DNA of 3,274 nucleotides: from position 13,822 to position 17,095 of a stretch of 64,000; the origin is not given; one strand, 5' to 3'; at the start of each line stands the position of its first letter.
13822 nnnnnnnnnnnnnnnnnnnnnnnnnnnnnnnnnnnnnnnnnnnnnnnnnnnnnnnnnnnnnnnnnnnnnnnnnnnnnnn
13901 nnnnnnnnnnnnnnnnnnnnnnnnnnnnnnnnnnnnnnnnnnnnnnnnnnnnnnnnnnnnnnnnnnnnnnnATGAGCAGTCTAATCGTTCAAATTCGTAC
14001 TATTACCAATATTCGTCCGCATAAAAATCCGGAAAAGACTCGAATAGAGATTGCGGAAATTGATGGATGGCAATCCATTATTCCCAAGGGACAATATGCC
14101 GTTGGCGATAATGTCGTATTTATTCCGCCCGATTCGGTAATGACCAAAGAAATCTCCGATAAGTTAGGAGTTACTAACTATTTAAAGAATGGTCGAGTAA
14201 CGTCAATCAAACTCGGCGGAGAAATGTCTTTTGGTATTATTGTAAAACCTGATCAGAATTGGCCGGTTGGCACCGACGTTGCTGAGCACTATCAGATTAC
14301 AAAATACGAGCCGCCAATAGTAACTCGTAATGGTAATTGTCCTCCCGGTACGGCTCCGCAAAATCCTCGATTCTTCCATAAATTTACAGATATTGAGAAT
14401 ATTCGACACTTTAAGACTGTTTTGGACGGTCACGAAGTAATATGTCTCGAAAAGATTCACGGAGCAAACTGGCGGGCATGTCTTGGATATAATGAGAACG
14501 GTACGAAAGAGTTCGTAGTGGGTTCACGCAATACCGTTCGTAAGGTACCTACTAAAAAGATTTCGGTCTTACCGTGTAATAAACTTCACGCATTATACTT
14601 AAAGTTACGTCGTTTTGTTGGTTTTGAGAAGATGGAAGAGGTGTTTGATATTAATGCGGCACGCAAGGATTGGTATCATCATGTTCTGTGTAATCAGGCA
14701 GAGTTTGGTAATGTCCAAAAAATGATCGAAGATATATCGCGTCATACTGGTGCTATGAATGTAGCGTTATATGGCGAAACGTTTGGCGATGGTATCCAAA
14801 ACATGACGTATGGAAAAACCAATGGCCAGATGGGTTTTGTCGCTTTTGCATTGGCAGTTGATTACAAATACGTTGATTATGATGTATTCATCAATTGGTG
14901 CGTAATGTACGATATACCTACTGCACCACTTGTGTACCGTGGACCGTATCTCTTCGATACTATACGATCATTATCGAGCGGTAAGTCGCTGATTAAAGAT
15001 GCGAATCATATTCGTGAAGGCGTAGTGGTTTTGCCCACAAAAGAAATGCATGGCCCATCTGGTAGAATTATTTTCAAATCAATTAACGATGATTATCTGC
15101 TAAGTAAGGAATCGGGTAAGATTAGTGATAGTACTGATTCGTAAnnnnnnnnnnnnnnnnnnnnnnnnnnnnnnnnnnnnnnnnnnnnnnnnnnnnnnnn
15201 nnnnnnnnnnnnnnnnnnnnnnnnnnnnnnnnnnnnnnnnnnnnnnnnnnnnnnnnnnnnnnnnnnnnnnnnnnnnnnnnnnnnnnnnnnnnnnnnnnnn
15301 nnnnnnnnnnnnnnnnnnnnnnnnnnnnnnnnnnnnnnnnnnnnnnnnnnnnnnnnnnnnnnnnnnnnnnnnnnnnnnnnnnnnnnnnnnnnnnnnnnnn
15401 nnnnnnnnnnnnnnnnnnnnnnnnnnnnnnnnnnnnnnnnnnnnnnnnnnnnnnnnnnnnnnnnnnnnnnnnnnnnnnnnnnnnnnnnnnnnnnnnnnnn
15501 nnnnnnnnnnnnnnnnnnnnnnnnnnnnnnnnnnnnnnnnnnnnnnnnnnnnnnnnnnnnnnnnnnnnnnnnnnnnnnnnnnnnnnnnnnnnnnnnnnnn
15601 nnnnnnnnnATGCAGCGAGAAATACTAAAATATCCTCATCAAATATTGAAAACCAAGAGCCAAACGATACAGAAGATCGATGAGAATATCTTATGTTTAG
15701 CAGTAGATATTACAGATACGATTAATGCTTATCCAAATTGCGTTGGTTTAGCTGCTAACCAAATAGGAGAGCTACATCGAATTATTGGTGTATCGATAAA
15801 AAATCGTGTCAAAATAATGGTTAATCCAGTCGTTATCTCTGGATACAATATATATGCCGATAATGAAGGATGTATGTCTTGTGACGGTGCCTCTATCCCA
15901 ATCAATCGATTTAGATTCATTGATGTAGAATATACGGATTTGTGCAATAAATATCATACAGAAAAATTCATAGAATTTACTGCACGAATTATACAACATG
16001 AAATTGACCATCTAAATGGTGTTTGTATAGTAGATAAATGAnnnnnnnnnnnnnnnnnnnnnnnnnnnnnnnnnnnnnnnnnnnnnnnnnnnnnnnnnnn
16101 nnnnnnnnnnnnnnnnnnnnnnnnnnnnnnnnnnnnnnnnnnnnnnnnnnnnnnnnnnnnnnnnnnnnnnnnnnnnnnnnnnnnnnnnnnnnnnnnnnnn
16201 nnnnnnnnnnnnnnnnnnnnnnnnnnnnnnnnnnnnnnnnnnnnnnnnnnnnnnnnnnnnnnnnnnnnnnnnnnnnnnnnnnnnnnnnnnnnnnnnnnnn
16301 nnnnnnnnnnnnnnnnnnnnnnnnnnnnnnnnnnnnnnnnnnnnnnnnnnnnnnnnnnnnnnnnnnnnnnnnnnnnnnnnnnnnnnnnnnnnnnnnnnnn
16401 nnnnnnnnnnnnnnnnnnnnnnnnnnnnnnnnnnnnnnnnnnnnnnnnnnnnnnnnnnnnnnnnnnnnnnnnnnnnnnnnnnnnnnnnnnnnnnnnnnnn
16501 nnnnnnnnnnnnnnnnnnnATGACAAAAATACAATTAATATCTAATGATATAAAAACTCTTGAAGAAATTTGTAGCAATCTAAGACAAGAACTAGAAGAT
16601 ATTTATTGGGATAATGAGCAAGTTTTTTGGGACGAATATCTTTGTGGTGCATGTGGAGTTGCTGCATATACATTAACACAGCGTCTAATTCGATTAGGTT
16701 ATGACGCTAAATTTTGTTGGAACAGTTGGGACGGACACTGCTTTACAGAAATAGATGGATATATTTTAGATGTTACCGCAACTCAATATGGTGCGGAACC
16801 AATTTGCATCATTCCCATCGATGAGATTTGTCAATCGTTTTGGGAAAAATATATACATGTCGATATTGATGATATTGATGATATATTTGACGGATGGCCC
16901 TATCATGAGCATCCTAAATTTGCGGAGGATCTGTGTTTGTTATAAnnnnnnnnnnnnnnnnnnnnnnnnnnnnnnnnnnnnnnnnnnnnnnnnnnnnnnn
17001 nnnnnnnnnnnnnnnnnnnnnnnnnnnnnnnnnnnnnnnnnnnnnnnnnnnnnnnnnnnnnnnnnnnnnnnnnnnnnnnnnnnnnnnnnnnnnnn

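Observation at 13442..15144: Candidate tRNA heal-and-seal module: HD phosphohydrolase followed by an RNA ligase fused to a tRNA-binding OB domain, in a genome carrying tRNA-Lys/Arg/Leu/Ile/Tyr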

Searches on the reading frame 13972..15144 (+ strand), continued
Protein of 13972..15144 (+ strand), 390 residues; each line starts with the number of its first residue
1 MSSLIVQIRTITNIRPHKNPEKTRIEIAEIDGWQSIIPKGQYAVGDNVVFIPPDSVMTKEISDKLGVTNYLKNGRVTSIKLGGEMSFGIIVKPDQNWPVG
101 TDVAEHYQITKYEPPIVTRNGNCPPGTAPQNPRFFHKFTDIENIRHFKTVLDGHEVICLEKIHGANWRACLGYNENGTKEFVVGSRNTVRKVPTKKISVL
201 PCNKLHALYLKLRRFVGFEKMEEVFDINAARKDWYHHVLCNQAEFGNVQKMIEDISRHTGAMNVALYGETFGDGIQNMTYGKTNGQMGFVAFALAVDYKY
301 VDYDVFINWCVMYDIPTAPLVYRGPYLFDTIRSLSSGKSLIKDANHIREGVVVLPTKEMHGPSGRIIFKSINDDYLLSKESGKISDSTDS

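Call 67: get_annotated_region(hit=H23, flank=7000)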
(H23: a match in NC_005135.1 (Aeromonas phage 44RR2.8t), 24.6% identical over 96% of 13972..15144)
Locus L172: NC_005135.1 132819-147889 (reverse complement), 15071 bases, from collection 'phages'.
description: Aeromonas phage 44RR2.8t, complete genome.
organism: Aeromonas phage 44RR2.8t (NCBI taxid 2907963)
taxonomy: Viruses; Duplodnaviria; Heunggongvirae; Uroviricota; Caudoviricetes; Straboviridae; Biquartavirus; Biquartavirus 44RR2
host: Aeromonas salmonicida; source: -; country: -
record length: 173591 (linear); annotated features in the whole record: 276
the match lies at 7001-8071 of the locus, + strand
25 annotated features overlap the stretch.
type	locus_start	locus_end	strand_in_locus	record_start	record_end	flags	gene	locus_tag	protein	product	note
CDS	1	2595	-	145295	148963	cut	34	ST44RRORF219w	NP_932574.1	tail fiber protein proximal subunit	similar to T4 accession NP_049860.1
CDS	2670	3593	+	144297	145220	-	rnh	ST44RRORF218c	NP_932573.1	RNaseH ribonuclease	similar to T4 accession NP_049859.1; T4 gene synonym: das; Rnh; DNA replication enzyme for processing of Okazaki ...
CDS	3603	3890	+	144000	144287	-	dsbA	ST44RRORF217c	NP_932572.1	transcriptional regulator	late transcription; similar to T4 accession NP_049858.1; facilitates transcription from some late promoters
CDS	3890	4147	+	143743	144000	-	33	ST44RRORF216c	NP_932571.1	late promoter transcriptional regulator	similar to T4 accession NP_049857.1; connector protein between gp45 of replisome and gp55 late sigma factor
CDS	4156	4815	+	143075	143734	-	59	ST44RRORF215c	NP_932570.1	DNA helicase loader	similar to T4 accession NP_049856.1; DNA replication and recombination protein for loading gp41 on ssDNA with gp31 and ...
CDS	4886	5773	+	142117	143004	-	32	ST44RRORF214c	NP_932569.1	single strand DNA binding protein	similar to T4 accession NP_049854.1; DNA replication, recombination and repair protein, helix-destabilizing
CDS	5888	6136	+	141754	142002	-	-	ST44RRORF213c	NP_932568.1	hypothetical protein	-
CDS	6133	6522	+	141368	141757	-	-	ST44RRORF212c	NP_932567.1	membrane protein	similar to RB69ORF104c accession NP_861794.1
CDS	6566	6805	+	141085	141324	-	-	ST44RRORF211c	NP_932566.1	hypothetical protein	-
CDS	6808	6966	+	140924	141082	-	-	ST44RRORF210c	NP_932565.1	hypothetical protein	-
CDS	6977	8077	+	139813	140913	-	-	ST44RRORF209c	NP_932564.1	RNA ligase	-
CDS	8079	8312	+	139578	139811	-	-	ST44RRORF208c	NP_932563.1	hypothetical protein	-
CDS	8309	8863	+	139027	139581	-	frd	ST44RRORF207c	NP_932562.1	dihydrofolate reductase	methyl donor used by dTMP synthase; similar to T4 accession NP_049850.1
CDS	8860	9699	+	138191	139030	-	td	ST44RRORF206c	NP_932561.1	thymidylate synthase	similar to T4 accession NP_049848.1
misc_feature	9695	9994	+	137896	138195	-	-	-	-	-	potential ORF with similarity to T4 nrdA.1; not predicted by GeneMarkS or Glimmer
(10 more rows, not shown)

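Call 76: search_protein_families(library=padloc, proteins=[window:13972-15144:+], max_evalue=0.001)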
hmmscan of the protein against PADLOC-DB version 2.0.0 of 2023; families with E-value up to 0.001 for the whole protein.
window:13972-15144:+ (390 aa): 0 families

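Call 81: search_protein_families(library=phrogs, proteins=[L035:8821-10008:+, L059:9101-9739:+, L001:3210-3683:+], max_evalue=0.001)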
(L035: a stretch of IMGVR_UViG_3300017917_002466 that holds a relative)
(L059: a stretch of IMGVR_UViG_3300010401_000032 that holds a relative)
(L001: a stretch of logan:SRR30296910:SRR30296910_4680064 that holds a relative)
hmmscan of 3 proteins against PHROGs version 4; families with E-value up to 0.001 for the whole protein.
L035:8821-10008:+ (395 aa): 5 families
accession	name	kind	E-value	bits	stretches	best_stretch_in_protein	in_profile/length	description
phrog_2319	-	unknown function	4.4e-47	162.2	1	19-392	20-398/399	-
phrog_3628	-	unknown function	7.5e-15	55.8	1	240-389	112-254/257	-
phrog_27218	-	unknown function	1.3e-13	52.2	1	306-391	106-190/192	-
phrog_30451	-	unknown function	3.9e-11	44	1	276-394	158-283/287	-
phrog_4095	-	unknown function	2.1e-09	38.3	1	303-394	129-229/234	-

L059:9101-9739:+ (212 aa): 0 families

L001:3210-3683:+ (157 aa): 0 families

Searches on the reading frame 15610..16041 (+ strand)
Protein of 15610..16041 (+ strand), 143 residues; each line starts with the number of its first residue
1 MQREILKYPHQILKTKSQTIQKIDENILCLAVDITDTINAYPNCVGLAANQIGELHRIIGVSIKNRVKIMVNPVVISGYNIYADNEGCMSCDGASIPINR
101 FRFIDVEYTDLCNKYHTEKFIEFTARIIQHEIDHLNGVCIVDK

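Call 3: search_protein_families(library=pfam, proteins=[window:15610-16041:+], max_evalue=0.1)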
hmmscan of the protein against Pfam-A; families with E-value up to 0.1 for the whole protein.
window:15610-16041:+ (143 aa): 1 family
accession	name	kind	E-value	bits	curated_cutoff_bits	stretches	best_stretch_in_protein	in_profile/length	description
PF01327.26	Pep_deformylase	-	6.6e-37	127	22.8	1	3-143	2-149/156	Polypeptide deformylase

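Call 4: search_protein_families(library=phrogs, proteins=[window:15610-16041:+], max_evalue=0.01)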
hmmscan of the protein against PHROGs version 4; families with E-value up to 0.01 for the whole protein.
window:15610-16041:+ (143 aa): 1 family
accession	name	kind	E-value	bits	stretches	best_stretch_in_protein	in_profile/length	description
phrog_2890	-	other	4.5e-35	121.4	1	1-143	1-146/150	peptide deformylase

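Call 95: find_related_loci(query=window:15610-16038:+, collection=viral_contigs, flank=10000)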
Query window:15610-16038:+ (143 aa) in viral_contigs; peptide patterns used: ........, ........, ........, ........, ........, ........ (x = any residue, [..] = any of these).
No stretch of DNA in the collection matches any of the patterns.

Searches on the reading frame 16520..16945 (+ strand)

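Call 3: search_protein_families(library=pfam, proteins=[window:16520-16945:+], max_evalue=0.1)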
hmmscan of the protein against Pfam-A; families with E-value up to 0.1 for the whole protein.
window:16520-16945:+ (141 aa): 1 family
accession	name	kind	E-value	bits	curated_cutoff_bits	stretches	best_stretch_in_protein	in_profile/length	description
PF24591.1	Phage_YunG-like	-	0.0071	16.6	27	1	23-89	3-64/99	Phage YunG-like protein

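Call 4: search_protein_families(library=phrogs, proteins=[window:16520-16945:+], max_evalue=0.01)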
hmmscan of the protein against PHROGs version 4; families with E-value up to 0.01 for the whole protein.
window:16520-16945:+ (141 aa): 0 families
